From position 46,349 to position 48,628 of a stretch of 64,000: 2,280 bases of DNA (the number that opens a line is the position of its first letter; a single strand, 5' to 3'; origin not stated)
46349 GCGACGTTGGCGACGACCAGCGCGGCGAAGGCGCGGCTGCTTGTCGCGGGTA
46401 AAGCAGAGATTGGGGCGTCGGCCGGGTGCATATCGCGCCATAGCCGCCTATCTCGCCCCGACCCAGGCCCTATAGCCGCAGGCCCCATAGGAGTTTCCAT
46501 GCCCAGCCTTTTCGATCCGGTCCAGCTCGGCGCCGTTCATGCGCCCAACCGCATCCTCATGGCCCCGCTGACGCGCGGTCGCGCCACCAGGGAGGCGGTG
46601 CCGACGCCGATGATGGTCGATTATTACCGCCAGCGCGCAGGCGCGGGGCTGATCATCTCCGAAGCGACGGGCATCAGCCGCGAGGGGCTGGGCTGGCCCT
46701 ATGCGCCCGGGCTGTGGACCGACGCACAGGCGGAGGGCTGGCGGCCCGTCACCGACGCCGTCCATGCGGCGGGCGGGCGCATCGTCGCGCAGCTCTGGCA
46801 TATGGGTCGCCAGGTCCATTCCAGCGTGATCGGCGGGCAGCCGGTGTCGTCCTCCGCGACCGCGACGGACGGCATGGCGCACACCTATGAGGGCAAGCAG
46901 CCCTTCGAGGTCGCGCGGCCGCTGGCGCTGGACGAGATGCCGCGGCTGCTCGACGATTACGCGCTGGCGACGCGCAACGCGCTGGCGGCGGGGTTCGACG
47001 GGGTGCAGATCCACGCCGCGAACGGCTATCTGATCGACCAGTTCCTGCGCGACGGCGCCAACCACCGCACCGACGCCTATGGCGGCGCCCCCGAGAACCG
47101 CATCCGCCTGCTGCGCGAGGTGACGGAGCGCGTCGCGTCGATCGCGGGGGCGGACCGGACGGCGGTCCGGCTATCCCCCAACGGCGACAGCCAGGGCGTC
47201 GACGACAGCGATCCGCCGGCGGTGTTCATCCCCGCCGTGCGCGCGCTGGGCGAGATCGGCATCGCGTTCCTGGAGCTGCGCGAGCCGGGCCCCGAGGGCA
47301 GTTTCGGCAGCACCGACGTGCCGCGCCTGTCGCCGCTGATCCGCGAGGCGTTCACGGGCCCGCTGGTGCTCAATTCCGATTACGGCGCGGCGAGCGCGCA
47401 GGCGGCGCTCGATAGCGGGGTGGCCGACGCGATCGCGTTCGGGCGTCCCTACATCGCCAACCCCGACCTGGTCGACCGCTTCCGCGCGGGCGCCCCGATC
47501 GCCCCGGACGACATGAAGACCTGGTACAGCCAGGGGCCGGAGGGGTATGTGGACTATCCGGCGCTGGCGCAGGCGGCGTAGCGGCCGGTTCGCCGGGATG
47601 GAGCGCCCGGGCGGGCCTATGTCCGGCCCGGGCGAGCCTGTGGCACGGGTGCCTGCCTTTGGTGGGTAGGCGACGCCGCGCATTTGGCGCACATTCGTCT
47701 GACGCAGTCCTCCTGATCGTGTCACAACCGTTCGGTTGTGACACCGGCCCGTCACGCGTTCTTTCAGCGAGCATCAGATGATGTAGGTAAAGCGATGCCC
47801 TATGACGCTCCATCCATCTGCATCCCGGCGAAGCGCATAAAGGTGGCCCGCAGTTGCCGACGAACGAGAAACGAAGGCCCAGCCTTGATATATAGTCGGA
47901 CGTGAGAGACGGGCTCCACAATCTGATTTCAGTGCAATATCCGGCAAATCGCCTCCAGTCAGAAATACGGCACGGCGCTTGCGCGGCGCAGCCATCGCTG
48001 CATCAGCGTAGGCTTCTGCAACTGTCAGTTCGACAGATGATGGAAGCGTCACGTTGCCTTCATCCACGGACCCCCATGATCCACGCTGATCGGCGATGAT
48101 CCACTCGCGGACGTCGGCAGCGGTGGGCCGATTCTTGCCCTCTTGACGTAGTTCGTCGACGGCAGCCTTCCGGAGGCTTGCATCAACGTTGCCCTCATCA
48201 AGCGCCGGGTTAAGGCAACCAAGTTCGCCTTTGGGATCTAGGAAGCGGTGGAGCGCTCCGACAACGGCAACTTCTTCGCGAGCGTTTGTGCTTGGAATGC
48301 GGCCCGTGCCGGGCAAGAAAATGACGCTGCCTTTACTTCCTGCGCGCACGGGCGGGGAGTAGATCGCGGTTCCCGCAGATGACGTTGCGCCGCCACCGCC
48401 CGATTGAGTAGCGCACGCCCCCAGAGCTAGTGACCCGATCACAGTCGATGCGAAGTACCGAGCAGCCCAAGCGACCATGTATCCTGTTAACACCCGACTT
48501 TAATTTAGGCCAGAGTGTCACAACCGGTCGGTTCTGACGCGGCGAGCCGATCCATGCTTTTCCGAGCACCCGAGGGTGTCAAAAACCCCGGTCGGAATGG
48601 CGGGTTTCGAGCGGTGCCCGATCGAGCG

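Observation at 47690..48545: Lower-GC single-gene cassette (orphan lipoprotein) bracketed by two direct copies of a 26-bp palindrome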

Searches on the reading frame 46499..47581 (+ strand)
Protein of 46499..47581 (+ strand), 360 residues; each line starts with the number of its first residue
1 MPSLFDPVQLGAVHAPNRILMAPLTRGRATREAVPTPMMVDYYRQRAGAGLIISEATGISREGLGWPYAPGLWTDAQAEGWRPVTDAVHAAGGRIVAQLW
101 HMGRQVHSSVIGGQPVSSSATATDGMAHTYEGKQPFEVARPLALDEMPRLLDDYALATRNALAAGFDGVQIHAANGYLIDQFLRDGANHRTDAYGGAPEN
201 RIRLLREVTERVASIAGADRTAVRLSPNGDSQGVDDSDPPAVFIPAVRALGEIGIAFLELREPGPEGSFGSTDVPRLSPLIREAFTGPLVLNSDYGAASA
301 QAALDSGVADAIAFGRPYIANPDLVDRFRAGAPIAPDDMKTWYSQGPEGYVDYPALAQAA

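Call 38: search_protein_families(library=pfam, proteins=[window:46499-47581:+], max_evalue=0.01)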
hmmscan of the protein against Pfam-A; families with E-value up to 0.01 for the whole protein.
window:46499-47581:+ (360 aa): 1 family
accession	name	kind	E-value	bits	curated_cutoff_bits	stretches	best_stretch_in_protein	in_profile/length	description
PF00724.26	Oxidored_FMN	-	9.9e-70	235.9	27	1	3-331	1-338/342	NADH:flavin oxidoreductase / NADH oxidase family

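Call 40: find_homologous_proteins(query=window:46499-47581:+, max_evalue=1e-100)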
Query window:46499-47581:+ (360 aa): 7464 proteins with E <= 1e-100 among 8000 candidates; the best 120 are listed.
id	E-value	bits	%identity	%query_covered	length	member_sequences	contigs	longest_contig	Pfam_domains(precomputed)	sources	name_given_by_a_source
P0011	1.8e-232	789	98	100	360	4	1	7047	PF00724.27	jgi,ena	jgi:hypothetical protein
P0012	2.0e-214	730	90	100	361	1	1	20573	PF00724.27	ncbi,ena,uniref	ncbi:alkene reductase [uncultured Sphingomonas sp.]|uniref:alkene reductase n=1 Tax=uncultured Sphin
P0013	6.8e-212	721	89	100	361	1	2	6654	PF00724.27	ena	-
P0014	1.1e-210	717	88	100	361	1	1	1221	PF00724.27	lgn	-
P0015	3.0e-210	716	88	100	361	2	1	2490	PF00724.27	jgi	jgi:hypothetical protein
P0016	1.0e-209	714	89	100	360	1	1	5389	PF00724.27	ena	-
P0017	1.3e-209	714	88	100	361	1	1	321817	PF00724.27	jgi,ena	jgi:hypothetical protein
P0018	2.2e-209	713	87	100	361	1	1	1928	PF00724.27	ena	-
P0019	4.3e-209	712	88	100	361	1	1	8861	PF00724.27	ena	-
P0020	8.4e-209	711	87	100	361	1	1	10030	PF00724.27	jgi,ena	jgi:hypothetical protein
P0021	3.5e-202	689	85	100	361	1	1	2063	PF00724.27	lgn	-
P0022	5.0e-202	689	84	100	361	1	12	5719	PF00724.27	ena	-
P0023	2.9e-200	683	84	100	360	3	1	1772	PF00724.27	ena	-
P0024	7.6e-199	678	82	100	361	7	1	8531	PF00724.27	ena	-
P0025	2.2e-198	677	84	100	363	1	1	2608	PF00724.27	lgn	-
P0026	3.5e-198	676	82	99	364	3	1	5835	PF00724.27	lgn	-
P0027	1.0e-197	675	82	100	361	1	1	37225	PF00724.27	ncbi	-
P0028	2.6e-197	673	83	98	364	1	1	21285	PF00724.27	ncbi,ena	-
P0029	1.5e-196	671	83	100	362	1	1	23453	PF00724.27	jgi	jgi:N-ethylmaleimide reductase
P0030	4.1e-196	669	82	100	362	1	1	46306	PF00724.27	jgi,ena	jgi:hypothetical protein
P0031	5.8e-196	669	81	100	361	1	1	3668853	PF00724.27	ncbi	-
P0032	1.5e-195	667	81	100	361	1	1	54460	PF00724.27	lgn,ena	-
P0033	2.9e-195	667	82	100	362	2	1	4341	PF00724.27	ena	-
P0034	3.6e-195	666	82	100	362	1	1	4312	PF00724.27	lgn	-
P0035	8.7e-195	665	81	100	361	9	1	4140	PF00724.27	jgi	-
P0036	1.1e-194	665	81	100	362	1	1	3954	PF00724.27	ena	-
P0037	1.3e-194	664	83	100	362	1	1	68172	PF00724.27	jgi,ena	jgi:2,4-dienoyl-CoA reductase-like NADH-dependent reductase (Old Yellow Enzyme family)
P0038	3.9e-194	663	81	100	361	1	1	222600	PF00724.27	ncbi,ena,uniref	ncbi:alkene reductase [uncultured Sphingomonas sp.]|uniref:alkene reductase n=1 Tax=uncultured Sphin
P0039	7.9e-194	662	82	100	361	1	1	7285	PF00724.27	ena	-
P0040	1.0e-193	661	82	99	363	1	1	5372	PF00724.27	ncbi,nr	ncbi:MAG TPA: alkene reductase [Sphingomonas sp.]|nr:alkene reductase [Sphingomonas sp.]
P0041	2.1e-193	660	81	100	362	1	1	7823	PF00724.27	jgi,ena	jgi:2,4-dienoyl-CoA reductase-like NADH-dependent reductase (Old Yellow Enzyme family)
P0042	3.7e-193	660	82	100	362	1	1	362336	PF00724.27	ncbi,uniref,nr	ncbi:alkene reductase [Sphingomonas metalli]|uniref:Alkene reductase n=1 Tax=Sphingomonas metalli Ta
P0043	4.6e-193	659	83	99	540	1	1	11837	PF00724.27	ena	-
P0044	5.3e-193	659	80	100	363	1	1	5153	PF00724.27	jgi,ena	jgi:hypothetical protein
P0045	5.6e-193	659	81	100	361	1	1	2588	PF00724.27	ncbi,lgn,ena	-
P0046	2.0e-192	657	81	100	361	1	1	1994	PF00724.27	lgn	-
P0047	3.0e-192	657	82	100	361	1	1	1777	PF00724.27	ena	-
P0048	3.1e-192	657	81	100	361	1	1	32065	PF00724.27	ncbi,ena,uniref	ncbi:alkene reductase [uncultured Sphingomonas sp.]|uniref:alkene reductase n=1 Tax=uncultured Sphin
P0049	3.2e-192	656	81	99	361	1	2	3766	PF00724.27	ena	-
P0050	3.7e-192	656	80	99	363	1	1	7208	PF00724.27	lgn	-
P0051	4.1e-192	656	81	99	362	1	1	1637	PF00724.27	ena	-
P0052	5.6e-192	656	81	100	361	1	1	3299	PF00724.27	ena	-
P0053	6.1e-192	656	82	99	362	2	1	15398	PF00724.27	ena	-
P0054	9.3e-192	655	81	100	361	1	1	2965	PF00724.27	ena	-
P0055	9.3e-192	655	80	99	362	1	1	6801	PF00724.27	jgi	jgi:2,4-dienoyl-CoA reductase-like NADH-dependent reductase (Old Yellow Enzyme family)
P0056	1.1e-191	655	80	99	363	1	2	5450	PF00724.27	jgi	jgi:2,4-dienoyl-CoA reductase-like NADH-dependent reductase (Old Yellow Enzyme family)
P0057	1.4e-191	654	82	100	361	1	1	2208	PF00724.27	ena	-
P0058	1.5e-191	654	80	100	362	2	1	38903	PF00724.27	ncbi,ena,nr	ncbi:MAG TPA: alkene reductase [Sphingomonas sp.]|nr:alkene reductase [Sphingomonas sp.]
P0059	2.1e-191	654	81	100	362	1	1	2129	PF00724.27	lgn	-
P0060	2.2e-191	654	81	100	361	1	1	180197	PF00724.27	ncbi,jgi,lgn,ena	-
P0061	9.9e-191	652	80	99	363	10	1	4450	PF00724.27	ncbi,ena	-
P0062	1.1e-190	651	81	100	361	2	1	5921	PF00724.27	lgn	-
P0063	1.3e-190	651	80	99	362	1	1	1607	PF00724.27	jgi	jgi:2,4-dienoyl-CoA reductase-like NADH-dependent reductase (Old Yellow Enzyme family)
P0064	1.4e-190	651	81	99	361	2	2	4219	PF00724.27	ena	-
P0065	2.7e-190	650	80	99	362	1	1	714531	PF00724.27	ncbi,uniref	ncbi:alkene reductase [Sphingomonas cynarae]|uniref:Alkene reductase n=1 Tax=Sphingomonas cynarae Ta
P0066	2.8e-190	650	80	99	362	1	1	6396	PF00724.27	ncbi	-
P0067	3.8e-190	650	80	99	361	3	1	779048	PF00724.27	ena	-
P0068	3.9e-190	650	80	99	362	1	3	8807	PF00724.27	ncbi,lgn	-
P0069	4.3e-190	650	79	100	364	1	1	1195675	PF00724.27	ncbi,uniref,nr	ncbi:N-ethylmaleimide reductase [Sphingomonas sp. EC-HK361]|uniref:alkene reductase n=1 Tax=Sphingom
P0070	5.7e-190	649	81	100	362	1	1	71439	PF00724.27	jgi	-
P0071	7.1e-190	649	79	98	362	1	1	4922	PF00724.27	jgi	jgi:N-ethylmaleimide reductase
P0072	7.1e-190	649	80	99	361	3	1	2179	PF00724.27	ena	-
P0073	8.9e-190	648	80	100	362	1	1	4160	PF00724.27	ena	-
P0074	9.0e-190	648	81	98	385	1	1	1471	PF00724.27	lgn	-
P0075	1.3e-189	648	80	99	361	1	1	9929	PF00724.27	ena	-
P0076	1.7e-189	648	81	100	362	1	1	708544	PF00724.27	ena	-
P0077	1.9e-189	647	79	100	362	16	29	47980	PF00724.27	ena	-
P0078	2.4e-189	647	80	99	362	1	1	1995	PF00724.27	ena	-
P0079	2.7e-189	647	79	98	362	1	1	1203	PF00724.27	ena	-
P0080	2.7e-189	647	80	100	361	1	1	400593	PF00724.27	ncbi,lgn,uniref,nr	ncbi:alkene reductase [Sphingomonas sp. Leaf17]|uniref:alkene reductase n=1 Tax=Sphingomonas sp. Lea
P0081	3.9e-189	646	80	100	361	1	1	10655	PF00724.27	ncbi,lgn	-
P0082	4.8e-189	646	80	99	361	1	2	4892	PF00724.27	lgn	-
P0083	4.8e-189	646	80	99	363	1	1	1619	PF00724.27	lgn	-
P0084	7.5e-189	645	79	99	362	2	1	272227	PF00724.27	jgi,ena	jgi:hypothetical protein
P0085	8.2e-189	645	79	100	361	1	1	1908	PF00724.27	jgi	jgi:N-ethylmaleimide reductase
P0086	8.3e-189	645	79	100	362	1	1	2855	PF00724.27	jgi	jgi:N-ethylmaleimide reductase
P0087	9.0e-189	645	81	99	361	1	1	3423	PF00724.27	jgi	jgi:hypothetical protein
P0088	1.1e-188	645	79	100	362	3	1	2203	PF00724.27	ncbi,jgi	jgi:N-ethylmaleimide reductase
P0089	1.4e-188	645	80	99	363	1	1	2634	PF00724.27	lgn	-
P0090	1.8e-188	644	79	100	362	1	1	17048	PF00724.27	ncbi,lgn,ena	-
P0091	1.9e-188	644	80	99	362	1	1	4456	PF00724.27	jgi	jgi:2,4-dienoyl-CoA reductase-like NADH-dependent reductase (Old Yellow Enzyme family)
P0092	2.0e-188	644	81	100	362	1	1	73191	PF00724.27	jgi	-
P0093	2.0e-188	644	80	99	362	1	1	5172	PF00724.27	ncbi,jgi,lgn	-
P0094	2.2e-188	644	80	100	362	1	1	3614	PF00724.27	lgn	-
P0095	2.2e-188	644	79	100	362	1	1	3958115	PF00724.27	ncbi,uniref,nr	ncbi:alkene reductase [Sphingomonas sp. PAMC 26605]|uniref:alkene reductase n=1 Tax=Sphingomonas sp.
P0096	2.2e-188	644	79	100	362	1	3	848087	PF00724.27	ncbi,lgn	-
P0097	2.7e-188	644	80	99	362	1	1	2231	PF00724.27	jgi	jgi:2,4-dienoyl-CoA reductase-like NADH-dependent reductase (Old Yellow Enzyme family)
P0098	2.7e-188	644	80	99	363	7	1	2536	PF00724.27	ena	-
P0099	3.8e-188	643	79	100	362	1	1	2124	PF00724.27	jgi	-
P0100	3.8e-188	643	81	100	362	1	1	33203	PF00724.27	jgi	-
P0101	3.9e-188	643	80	100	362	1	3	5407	PF00724.27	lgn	-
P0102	4.2e-188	643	80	99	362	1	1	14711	PF00724.27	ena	-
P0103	5.5e-188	643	80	99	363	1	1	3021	PF00724.27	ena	-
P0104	5.5e-188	643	80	99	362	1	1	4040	PF00724.27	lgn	-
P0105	6.0e-188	642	79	100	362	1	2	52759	PF00724.27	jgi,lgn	jgi:N-ethylmaleimide reductase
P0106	7.1e-188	642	80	99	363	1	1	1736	PF00724.27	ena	-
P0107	7.9e-188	642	79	100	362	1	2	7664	PF00724.27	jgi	jgi:N-ethylmaleimide reductase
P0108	9.7e-188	642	79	99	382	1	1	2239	PF00724.27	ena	-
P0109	1.1e-187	642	78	100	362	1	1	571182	PF00724.27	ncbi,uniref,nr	ncbi:alkene reductase [Sphingomonas glacialis]|uniref:Alkene reductase n=1 Tax=Sphingomonas glaciali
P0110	1.3e-187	641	79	100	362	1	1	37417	PF00724.27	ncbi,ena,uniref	ncbi:alkene reductase [uncultured Sphingomonas sp.]|uniref:alkene reductase n=1 Tax=uncultured Sphin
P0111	1.4e-187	641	79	100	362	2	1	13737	PF00724.27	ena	-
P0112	1.4e-187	641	80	99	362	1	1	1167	PF00724.27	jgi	jgi:2,4-dienoyl-CoA reductase-like NADH-dependent reductase (Old Yellow Enzyme family)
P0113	1.7e-187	641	78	100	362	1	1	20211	PF00724.27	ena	-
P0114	2.0e-187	641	79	100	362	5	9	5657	PF00724.27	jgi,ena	jgi:N-ethylmaleimide reductase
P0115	2.4e-187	640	79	99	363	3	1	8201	PF00724.27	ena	-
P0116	2.7e-187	640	79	100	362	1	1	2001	PF00724.27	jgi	jgi:N-ethylmaleimide reductase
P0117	2.9e-187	640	79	100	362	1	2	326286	PF00724.27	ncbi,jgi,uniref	ncbi:alkene reductase [Sphingomonas sp. ZB1N12]|jgi:N-ethylmaleimide reductase|uniref:alkene reducta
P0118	3.0e-187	640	79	100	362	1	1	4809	PF00724.27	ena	-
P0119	4.5e-187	640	77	99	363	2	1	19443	PF00724.27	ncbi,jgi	jgi:N-ethylmaleimide reductase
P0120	4.5e-187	640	79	99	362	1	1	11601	PF00724.27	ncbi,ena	-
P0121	4.7e-187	640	79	100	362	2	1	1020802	PF00724.27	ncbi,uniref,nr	ncbi:alkene reductase [Sphingomonas lenta]|uniref:Alkene reductase n=1 Tax=Sphingomonas lenta TaxID=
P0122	5.2e-187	639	78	100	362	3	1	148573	PF00724.27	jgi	jgi:2,4-dienoyl-CoA reductase-like NADH-dependent reductase (Old Yellow Enzyme family)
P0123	5.6e-187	639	79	100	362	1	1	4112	PF00724.27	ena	-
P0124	6.3e-187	639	78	99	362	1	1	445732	PF00724.27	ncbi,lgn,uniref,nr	ncbi:alkene reductase [Sphingomonas sp. Leaf339]|uniref:alkene reductase n=1 Tax=Sphingomonas sp. Le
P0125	6.7e-187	639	77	100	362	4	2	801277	PF00724.27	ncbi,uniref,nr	ncbi:alkene reductase [Sphingomonas hylomeconis]|uniref:Alkene reductase n=1 Tax=Sphingomonas hylome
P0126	8.0e-187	639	80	99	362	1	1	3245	PF00724.27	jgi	jgi:2,4-dienoyl-CoA reductase-like NADH-dependent reductase (Old Yellow Enzyme family)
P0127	8.8e-187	639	78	100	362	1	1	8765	PF00724.27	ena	-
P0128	9.0e-187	639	78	100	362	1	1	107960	PF00724.27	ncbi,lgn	-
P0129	1.1e-186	638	76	100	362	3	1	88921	PF00724.27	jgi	jgi:N-ethylmaleimide reductase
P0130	1.1e-186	638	78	100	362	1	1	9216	PF00724.27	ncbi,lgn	-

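Call 41: find_encoding_contigs(protein=P0011, flank=3500, max_places=3)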
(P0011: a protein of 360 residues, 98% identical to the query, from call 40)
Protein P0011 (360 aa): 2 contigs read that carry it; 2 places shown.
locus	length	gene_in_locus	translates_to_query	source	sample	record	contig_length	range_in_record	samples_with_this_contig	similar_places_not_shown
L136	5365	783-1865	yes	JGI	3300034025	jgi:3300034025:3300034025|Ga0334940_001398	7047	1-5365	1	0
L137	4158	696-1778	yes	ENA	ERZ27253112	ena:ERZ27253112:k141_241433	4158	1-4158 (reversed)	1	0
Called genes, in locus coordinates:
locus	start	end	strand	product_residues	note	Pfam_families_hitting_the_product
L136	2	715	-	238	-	?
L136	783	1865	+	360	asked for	PF00724:Oxidored_FMN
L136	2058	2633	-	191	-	-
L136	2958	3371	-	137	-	PF00885:DMRL_synthase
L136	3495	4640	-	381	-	PF00926:DHBP_synthase, PF00925:GTP_cyclohydro2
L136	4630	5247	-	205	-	PF00677:Lum_binding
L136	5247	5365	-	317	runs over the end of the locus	PF00383:dCMP_cyt_deam_1, PF01872:RibD_C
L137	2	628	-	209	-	?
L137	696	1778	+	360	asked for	PF00724:Oxidored_FMN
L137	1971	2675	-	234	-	-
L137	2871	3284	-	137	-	PF00885:DMRL_synthase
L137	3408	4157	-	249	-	?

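Call 42: find_encoding_contigs(protein=P0012, flank=3500, max_places=2)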
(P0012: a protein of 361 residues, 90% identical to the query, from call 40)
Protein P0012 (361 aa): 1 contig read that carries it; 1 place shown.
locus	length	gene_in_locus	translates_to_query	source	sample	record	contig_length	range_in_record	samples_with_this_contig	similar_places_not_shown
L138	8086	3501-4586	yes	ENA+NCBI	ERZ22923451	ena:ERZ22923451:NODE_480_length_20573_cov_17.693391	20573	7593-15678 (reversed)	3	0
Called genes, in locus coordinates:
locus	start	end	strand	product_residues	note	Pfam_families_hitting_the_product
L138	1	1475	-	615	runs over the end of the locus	PF01926:MMR_HSR1, PF02421:FeoB_N, PF07670:Gate, PF07664:FeoB_C, PF07670:Gate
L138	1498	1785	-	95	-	PF04023:FeoA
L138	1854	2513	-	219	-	PF08511:COQ9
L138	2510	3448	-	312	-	PF00892:EamA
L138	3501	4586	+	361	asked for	PF00724:Oxidored_FMN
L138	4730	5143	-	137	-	PF00885:DMRL_synthase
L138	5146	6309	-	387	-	PF00926:DHBP_synthase, PF00925:GTP_cyclohydro2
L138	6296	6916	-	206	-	PF00677:Lum_binding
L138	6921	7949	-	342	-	PF00383:dCMP_cyt_deam_1, PF14437:MafB19-deam (weak), PF01872:RibD_C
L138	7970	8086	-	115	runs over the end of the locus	-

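Call 43: find_encoding_contigs(protein=P0017, flank=3500, max_places=2)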
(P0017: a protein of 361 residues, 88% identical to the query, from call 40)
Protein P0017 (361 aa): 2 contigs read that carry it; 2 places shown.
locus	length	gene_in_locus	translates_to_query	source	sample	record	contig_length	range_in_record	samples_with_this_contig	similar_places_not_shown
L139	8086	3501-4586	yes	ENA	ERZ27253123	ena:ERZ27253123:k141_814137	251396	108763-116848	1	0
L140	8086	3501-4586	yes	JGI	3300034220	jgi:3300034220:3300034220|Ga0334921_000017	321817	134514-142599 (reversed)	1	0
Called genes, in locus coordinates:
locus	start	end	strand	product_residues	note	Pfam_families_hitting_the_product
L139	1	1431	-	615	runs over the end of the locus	PF01926:MMR_HSR1, PF02421:FeoB_N, PF07670:Gate, PF07664:FeoB_C, PF07670:Gate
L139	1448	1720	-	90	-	PF04023:FeoA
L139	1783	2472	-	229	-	PF08511:COQ9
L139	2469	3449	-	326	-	PF00892:EamA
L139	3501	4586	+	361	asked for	PF00724:Oxidored_FMN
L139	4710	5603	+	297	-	PF25594:GldB_lipo (weak)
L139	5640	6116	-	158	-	-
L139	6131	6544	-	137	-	PF00885:DMRL_synthase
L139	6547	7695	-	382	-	PF00926:DHBP_synthase, PF00925:GTP_cyclohydro2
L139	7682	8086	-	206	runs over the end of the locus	PF00677:Lum_binding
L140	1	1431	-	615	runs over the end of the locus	PF01926:MMR_HSR1, PF02421:FeoB_N, PF07670:Gate, PF07664:FeoB_C, PF07670:Gate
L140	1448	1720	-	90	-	PF04023:FeoA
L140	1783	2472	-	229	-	PF08511:COQ9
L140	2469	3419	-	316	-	PF00892:EamA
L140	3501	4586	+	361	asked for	PF00724:Oxidored_FMN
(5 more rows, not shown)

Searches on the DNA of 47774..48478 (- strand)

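Call 51: search_rna_families(sources=[L020, L038, L031, L133, L083, L041, L009, L101], threshold=evalue, max_evalue=0.1)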
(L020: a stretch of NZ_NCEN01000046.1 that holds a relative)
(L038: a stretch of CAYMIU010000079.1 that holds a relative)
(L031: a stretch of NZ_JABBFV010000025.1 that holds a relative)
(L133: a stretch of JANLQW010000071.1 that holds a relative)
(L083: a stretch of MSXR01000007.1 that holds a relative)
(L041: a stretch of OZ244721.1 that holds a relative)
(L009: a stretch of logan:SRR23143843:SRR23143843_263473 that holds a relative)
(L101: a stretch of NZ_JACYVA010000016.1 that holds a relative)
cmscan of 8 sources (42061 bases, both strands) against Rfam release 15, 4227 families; matches with E-value up to 0.1: 3.
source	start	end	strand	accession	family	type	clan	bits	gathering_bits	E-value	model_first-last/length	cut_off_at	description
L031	2417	2490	-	RF00005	tRNA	Gene; tRNA;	CL00001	64.8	29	5.5e-12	1-71/71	no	tRNA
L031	2653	2728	-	RF00001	5S_rRNA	Gene; rRNA;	CL00113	34.2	38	0.002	40-120/120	5'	5S ribosomal RNA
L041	6018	6105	-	RF03941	mir-3158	Gene; miRNA;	-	32.1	97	0.045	1-81/81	no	mir-3158 microRNA precursor family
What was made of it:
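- Tried and rejected: Rfam found nothing (call 51).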
